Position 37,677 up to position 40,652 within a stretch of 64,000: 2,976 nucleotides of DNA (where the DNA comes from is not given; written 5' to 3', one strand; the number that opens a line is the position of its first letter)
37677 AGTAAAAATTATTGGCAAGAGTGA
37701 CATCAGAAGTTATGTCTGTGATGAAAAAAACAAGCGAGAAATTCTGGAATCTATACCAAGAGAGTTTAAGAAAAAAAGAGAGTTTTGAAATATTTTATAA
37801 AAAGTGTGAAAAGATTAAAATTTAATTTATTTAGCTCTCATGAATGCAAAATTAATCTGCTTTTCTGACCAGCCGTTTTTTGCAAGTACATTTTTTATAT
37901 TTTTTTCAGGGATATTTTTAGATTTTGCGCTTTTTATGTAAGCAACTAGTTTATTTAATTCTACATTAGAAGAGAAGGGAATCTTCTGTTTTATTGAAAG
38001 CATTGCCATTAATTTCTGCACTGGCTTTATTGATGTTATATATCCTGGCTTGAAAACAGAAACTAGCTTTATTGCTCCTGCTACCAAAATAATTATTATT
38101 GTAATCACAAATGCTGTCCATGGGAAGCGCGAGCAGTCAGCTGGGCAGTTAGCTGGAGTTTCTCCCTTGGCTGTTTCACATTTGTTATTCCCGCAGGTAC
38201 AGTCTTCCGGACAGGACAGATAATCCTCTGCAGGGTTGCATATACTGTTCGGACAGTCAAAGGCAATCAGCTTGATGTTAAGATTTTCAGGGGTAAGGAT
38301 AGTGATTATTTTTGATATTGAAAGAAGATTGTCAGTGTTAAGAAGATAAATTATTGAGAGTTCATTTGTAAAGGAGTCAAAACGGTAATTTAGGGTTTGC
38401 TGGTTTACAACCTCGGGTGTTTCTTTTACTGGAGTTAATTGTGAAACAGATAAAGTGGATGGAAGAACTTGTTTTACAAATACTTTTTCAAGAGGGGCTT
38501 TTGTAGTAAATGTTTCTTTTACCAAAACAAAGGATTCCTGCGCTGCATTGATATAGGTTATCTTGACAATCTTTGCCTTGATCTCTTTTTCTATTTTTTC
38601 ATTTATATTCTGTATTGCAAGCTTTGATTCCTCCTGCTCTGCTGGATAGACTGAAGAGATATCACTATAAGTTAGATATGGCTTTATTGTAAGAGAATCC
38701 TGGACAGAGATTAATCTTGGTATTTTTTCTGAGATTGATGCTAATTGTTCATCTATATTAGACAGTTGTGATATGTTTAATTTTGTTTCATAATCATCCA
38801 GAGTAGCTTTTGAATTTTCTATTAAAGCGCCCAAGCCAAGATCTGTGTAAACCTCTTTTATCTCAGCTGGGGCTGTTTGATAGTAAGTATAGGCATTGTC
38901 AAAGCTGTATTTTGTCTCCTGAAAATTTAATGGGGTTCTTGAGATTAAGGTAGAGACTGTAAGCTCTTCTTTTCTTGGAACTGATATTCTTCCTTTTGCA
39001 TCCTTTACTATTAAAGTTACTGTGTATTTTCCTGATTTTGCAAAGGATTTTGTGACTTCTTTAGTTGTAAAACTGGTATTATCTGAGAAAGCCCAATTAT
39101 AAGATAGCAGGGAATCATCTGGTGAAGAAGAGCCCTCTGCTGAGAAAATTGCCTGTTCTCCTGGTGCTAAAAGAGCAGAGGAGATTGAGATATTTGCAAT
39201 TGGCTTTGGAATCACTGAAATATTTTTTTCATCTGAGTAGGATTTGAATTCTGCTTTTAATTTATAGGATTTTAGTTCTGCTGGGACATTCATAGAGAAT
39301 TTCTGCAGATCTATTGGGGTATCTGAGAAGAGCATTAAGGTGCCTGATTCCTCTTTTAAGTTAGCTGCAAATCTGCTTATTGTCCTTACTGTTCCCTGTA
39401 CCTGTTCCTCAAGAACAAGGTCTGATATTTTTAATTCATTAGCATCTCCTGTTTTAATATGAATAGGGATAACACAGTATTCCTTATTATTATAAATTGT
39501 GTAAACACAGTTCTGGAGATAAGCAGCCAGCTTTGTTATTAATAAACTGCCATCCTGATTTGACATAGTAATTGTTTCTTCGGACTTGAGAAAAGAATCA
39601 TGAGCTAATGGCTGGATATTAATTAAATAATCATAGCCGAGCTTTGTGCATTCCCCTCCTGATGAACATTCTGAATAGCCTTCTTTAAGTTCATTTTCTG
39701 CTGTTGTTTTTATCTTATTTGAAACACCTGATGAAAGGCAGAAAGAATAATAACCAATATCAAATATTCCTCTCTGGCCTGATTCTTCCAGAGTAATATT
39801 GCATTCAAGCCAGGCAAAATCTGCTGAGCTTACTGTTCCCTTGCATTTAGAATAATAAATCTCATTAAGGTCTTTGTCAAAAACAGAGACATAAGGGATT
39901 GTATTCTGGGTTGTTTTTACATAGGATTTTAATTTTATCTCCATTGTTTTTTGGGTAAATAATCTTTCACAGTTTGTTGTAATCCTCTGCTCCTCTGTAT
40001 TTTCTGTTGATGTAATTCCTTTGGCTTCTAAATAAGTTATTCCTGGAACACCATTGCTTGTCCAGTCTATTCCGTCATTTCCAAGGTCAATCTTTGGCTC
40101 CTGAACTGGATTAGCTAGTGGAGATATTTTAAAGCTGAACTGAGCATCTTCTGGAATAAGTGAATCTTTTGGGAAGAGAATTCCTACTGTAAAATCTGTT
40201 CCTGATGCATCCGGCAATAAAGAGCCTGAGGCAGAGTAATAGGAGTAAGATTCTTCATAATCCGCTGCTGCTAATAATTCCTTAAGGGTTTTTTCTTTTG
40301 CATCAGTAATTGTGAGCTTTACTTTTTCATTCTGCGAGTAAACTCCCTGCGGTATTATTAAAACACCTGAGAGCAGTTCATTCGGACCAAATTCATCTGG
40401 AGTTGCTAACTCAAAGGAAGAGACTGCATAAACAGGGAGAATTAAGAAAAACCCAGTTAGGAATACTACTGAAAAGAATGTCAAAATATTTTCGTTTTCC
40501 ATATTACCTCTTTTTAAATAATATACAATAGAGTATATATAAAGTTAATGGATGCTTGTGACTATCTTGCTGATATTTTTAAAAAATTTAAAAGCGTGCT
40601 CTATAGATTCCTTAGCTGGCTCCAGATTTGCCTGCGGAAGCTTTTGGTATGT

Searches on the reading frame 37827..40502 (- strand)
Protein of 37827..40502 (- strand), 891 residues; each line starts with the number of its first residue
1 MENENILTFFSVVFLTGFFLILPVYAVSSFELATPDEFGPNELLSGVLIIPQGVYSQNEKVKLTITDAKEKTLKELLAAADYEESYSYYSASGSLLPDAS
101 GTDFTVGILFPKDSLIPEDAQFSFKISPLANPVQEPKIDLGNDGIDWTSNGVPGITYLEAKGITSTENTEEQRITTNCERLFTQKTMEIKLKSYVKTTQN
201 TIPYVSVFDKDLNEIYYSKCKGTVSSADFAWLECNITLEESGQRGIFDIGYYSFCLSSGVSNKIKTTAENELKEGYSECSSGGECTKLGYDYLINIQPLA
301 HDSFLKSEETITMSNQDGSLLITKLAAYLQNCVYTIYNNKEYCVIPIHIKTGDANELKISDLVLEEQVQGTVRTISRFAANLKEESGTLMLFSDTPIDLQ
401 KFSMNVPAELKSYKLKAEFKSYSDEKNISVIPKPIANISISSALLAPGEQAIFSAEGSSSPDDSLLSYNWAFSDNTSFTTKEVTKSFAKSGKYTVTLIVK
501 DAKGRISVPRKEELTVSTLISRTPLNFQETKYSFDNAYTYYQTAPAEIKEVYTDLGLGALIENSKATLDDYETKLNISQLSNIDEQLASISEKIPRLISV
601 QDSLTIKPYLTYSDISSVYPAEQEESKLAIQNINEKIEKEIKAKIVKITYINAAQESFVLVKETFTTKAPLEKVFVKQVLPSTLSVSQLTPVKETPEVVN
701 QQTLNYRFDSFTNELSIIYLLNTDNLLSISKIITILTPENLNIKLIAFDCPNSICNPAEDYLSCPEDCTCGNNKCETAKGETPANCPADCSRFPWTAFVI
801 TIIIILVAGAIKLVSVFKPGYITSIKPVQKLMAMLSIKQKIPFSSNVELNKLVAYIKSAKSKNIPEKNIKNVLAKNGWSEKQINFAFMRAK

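Call 41: search_protein_families(library=pfam, proteins=[window:37827-40502:-], max_evalue=0.0001)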
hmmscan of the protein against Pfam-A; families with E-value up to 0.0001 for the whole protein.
window:37827-40502:- (891 aa): 2 families
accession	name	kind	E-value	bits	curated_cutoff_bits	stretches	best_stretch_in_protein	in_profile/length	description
PF18911.6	PKD_4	-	7.6e-17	61.6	27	1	433-507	3-76/85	PKD domain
PF00801.26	PKD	-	2.3e-10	40.8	23.5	1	437-506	3-72/80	PKD domain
